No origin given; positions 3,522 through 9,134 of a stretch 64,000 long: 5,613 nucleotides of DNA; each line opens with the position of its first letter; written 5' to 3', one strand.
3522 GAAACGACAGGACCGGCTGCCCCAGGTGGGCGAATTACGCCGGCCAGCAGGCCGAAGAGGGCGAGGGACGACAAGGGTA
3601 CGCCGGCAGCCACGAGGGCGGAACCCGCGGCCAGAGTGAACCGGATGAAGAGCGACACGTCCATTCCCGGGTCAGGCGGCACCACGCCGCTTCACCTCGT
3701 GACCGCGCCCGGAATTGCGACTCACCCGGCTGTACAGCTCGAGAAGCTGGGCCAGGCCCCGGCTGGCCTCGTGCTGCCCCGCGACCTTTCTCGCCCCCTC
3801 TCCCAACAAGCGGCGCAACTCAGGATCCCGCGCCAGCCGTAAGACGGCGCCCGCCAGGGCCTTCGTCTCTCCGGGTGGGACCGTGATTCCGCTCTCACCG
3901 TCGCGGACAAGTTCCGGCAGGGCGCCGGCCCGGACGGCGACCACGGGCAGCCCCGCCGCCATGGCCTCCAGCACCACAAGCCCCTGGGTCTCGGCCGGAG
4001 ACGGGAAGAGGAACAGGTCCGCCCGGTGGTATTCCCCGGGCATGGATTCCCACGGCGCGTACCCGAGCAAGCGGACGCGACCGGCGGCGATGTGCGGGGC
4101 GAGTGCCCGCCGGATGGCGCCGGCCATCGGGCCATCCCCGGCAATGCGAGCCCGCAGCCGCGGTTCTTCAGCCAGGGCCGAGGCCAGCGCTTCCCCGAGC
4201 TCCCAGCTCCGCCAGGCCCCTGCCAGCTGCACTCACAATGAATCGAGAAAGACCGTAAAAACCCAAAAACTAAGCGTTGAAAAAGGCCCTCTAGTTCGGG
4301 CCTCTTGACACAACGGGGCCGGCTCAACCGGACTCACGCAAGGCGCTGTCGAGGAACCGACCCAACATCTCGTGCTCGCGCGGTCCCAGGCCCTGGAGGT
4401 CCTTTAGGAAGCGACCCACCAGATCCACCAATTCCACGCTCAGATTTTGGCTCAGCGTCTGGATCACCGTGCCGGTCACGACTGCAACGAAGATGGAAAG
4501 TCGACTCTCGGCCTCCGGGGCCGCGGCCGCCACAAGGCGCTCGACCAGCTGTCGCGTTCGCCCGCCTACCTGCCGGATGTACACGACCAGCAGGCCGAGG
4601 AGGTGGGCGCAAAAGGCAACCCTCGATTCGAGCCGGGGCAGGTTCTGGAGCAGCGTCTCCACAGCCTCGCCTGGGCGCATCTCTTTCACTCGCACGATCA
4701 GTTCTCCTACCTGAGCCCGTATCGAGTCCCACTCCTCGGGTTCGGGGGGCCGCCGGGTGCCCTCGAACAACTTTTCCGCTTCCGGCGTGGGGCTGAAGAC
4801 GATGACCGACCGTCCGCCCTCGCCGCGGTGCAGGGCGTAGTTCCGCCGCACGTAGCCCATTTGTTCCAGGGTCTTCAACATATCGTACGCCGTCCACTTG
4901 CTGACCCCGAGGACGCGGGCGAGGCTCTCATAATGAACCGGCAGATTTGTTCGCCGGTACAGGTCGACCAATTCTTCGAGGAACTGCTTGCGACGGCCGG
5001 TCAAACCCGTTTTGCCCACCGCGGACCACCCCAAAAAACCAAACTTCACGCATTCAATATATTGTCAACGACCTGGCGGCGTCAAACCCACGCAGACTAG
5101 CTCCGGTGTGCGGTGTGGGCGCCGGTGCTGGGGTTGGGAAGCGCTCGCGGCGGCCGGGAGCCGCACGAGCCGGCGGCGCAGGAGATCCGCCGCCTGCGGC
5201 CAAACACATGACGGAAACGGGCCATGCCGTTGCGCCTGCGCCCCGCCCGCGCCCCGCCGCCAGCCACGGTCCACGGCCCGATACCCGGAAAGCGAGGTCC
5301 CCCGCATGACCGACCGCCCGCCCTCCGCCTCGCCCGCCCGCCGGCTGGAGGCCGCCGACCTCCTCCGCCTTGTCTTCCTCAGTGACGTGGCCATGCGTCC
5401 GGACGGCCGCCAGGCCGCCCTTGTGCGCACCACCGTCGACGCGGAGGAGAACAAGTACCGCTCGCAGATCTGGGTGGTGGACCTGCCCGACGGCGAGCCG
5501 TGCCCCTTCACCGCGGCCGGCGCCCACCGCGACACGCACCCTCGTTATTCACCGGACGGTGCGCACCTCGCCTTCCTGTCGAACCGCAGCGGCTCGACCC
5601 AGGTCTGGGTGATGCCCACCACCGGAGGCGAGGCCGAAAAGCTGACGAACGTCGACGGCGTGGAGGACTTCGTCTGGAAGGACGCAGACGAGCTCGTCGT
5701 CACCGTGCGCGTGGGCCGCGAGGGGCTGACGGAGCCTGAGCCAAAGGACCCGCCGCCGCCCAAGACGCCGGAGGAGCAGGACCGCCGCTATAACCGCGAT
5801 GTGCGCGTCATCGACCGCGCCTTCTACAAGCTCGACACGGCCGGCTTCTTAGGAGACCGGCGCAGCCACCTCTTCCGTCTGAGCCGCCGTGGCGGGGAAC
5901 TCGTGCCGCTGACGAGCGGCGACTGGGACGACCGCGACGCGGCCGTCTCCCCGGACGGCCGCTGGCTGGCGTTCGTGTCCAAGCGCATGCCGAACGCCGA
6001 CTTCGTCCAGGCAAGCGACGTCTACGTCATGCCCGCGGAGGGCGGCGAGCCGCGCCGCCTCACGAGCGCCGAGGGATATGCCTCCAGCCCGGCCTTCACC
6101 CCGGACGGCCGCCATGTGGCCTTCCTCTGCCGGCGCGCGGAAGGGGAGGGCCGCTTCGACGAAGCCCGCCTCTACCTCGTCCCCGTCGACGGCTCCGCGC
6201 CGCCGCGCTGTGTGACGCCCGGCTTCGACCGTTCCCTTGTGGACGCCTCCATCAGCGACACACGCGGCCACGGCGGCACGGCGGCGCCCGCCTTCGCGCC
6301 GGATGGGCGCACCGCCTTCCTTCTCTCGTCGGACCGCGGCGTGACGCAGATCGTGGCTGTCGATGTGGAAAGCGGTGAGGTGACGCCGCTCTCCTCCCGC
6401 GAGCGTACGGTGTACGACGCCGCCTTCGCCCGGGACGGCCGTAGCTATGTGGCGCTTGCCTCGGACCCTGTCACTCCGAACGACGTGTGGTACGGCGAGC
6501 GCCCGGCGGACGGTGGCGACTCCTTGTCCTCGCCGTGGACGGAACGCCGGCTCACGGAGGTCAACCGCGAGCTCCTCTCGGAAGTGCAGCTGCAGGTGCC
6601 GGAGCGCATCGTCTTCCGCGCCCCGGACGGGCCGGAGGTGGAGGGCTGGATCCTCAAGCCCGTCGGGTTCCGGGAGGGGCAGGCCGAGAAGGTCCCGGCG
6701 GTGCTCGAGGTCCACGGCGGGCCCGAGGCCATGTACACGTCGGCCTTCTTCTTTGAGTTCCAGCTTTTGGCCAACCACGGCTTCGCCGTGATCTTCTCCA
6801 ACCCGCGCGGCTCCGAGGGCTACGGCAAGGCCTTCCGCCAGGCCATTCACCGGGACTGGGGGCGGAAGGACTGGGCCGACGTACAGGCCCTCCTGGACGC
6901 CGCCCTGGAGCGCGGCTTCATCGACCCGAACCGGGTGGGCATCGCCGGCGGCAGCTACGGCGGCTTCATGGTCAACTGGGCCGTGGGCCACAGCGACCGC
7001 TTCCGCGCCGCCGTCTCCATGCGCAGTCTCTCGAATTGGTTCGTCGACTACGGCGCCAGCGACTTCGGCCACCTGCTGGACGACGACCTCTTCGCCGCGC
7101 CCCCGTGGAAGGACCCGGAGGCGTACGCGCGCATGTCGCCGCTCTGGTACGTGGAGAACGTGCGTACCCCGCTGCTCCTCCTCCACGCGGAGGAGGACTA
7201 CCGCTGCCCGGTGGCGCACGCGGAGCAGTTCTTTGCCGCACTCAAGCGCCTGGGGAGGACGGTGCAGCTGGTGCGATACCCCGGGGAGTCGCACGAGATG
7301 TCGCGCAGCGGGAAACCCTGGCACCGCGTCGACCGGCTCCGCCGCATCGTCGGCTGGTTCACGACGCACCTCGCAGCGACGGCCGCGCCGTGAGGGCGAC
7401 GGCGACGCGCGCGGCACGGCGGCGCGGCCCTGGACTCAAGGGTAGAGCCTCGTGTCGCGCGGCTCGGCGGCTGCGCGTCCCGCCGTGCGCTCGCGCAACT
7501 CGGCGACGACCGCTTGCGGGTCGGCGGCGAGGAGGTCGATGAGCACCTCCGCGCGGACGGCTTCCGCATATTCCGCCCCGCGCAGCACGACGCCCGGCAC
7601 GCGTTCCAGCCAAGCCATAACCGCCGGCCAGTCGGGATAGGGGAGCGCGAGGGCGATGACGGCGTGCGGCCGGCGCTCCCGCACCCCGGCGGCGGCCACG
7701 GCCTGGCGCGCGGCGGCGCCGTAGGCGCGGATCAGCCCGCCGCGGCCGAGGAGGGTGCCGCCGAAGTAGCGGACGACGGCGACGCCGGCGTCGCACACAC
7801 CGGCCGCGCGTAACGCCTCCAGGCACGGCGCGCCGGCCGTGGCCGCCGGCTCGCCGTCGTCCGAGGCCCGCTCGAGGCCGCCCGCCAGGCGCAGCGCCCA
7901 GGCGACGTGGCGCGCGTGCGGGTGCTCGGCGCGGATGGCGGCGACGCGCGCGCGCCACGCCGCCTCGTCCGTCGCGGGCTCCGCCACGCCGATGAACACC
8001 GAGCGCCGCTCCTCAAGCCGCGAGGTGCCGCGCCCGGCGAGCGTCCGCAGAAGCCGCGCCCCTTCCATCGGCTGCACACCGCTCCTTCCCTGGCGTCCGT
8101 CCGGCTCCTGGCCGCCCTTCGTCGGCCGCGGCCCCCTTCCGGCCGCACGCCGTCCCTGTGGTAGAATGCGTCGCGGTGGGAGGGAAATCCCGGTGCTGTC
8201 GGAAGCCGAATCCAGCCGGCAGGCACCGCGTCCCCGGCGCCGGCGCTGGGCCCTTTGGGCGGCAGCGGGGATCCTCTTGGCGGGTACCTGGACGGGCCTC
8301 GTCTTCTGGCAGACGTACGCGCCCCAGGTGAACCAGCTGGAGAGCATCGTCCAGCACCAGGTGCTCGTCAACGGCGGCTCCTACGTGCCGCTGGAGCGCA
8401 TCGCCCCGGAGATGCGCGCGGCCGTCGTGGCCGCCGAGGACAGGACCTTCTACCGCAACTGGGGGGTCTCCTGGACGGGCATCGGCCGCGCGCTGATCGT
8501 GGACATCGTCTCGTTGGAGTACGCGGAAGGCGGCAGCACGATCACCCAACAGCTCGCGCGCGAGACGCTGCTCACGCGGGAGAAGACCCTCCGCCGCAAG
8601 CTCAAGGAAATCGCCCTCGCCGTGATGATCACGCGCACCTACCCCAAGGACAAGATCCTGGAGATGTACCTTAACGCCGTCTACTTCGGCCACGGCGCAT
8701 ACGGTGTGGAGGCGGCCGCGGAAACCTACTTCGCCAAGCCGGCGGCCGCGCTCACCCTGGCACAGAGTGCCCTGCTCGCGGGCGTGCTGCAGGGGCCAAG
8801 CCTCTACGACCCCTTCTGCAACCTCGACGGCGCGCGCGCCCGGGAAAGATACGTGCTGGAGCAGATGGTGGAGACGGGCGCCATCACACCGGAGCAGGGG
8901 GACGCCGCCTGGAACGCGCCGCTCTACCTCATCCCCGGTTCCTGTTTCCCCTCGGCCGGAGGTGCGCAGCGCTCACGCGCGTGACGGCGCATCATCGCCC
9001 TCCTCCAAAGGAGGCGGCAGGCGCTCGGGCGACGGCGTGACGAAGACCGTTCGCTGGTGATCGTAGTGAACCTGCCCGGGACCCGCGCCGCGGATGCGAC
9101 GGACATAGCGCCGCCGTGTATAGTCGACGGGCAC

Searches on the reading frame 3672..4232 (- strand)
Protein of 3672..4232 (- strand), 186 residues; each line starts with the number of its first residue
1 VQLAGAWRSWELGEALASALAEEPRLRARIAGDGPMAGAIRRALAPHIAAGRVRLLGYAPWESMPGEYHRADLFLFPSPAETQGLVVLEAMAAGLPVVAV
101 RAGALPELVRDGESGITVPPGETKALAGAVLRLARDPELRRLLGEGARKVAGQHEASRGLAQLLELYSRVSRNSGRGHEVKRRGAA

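Call 37: search_protein_families(library=pfam, proteins=[window:3672-4232:-], max_evalue=0.01)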
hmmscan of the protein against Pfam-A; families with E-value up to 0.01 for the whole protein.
window:3672-4232:- (186 aa): 4 families
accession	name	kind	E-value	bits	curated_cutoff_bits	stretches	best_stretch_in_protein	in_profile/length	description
PF13692.12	Glyco_trans_1_4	-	4.1e-29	102.1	27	1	14-136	22-142/142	Glycosyl transferases group 1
PF00534.26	Glycos_transf_1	-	1.9e-27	96.3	26.4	1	14-149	35-171/172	Glycosyl transferases group 1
PF13524.12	Glyco_trans_1_2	-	1e-08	35.7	25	1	15-164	4-143/144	Glycosyl transferase-like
PF20706.3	GT4-conflict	-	1.3e-06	28.2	26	1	53-110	263-321/385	Family 4 Glycosyltransferase in conflict systems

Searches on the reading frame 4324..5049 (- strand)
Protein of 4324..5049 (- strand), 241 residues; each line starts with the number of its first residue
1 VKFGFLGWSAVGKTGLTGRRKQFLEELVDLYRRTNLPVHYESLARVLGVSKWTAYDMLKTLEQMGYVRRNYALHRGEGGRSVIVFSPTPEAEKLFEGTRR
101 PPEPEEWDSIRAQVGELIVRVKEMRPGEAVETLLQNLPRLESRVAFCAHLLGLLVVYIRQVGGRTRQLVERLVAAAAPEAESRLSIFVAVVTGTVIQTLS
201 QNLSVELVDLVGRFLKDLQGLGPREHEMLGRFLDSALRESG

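Call 37: search_protein_families(library=pfam, proteins=[window:4324-5049:-], max_evalue=0.01)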
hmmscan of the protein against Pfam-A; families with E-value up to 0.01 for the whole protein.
window:4324-5049:- (241 aa): 7 families
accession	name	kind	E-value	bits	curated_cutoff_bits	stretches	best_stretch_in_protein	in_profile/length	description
PF01325.25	Fe_dep_repress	-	2.8e-05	24.7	26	1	23-68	9-53/60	Iron dependent repressor, N-terminal DNA binding domain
PF09339.16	HTH_IclR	-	4.1e-05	23.7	22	1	42-69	23-50/52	IclR helix-turn-helix domain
PF01047.28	MarR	-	6.8e-05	23.1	24.6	1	27-69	9-49/59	MarR family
PF01978.25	TrmB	-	0.00035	20.8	25.6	1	39-70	24-55/68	Sugar-specific transcriptional regulator TrmB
PF03444.21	HrcA_DNA-bdg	-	0.00042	20.4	21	1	16-68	2-54/79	Winged helix-turn-helix transcription repressor, HrcA DNA-binding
PF13545.12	HTH_Crp_2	-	0.002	18.5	27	1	33-70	18-56/70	Crp-like helix-turn-helix domain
PF13730.12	HTH_36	-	0.0079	16.4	25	0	39-67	27-55/55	Helix-turn-helix domain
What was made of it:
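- The only nearby helix-turn-helix gene (4324-5049, minus strand) is 18 kb away (call 37).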

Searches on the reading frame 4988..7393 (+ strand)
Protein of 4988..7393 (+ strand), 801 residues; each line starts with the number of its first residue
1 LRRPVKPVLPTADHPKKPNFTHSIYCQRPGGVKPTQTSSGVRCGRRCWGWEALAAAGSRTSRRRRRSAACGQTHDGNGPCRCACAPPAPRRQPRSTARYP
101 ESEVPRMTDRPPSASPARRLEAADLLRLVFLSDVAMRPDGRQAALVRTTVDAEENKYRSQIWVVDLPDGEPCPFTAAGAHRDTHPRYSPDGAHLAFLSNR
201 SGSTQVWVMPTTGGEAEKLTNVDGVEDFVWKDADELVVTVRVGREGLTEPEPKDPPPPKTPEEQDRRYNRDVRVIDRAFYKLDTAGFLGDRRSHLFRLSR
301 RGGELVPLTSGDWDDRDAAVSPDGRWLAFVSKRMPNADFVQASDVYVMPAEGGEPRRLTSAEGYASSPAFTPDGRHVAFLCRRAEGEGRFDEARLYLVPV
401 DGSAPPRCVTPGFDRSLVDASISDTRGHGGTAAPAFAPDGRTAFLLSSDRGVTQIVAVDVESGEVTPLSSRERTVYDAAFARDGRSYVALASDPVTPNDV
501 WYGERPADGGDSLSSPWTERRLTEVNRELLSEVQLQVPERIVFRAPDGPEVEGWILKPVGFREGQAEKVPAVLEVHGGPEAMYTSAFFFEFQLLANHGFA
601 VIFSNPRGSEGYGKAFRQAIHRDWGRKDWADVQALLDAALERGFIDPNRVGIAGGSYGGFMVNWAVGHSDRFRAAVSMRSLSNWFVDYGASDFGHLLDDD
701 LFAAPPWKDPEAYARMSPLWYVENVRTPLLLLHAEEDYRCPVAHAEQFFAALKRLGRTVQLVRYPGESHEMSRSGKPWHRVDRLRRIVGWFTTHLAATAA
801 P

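Call 57: search_protein_families(library=pfam, proteins=[window:4988-7393:+], max_evalue=0.0001)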
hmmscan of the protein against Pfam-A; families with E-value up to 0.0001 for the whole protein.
window:4988-7393:+ (801 aa): 8 families
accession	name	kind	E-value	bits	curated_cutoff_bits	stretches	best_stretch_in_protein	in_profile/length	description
PF00326.27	Peptidase_S9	-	6.2e-56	189.7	22.6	1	587-796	3-211/213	Prolyl oligopeptidase family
PF07676.18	PD40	-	3e-23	81.6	20.9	2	181-208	10-38/38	WD40-like Beta Propeller Repeat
PF00930.27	DPPIV_N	-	1.3e-08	34.5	22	0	293-381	260-347/354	Dipeptidyl peptidase IV (DPP IV) N-terminal region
PF02129.25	Peptidase_S15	-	5.2e-06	26.8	23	1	567-691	46-138/262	X-Pro dipeptidyl-peptidase (S15 family)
PF12146.15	Hydrolase_4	-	6.5e-06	26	27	0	723-771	188-234/239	Serine aminopeptidase, S33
PF20434.5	BD-FAE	-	8.4e-06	25.9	26.8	1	566-752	10-215/215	BD-FAE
PF01738.24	DLH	-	8.5e-06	25.9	21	1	627-773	76-190/217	Dienelactone hydrolase family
PF00561.26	Abhydrolase_1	-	1e-05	25.8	25.8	1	570-685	1-106/245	alpha/beta hydrolase fold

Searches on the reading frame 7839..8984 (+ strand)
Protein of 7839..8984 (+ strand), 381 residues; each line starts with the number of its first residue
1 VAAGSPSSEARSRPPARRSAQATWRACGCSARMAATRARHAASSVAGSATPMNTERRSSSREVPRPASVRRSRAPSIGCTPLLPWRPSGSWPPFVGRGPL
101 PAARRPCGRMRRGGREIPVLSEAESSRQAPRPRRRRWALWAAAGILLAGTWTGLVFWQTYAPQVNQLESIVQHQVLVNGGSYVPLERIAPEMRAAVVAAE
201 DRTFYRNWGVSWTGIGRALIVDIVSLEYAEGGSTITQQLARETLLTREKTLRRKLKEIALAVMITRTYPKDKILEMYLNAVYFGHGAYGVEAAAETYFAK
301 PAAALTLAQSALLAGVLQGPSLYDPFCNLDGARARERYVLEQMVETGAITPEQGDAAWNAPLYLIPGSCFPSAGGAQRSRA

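Call 57: search_protein_families(library=pfam, proteins=[window:7839-8984:+], max_evalue=0.0001)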
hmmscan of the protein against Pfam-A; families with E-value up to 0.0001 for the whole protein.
window:7839-8984:+ (381 aa): 1 family
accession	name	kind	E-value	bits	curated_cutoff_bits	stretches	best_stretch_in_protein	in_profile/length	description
PF00912.28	Transgly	-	4.1e-61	205.9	27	1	180-343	14-177/178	Transglycosylase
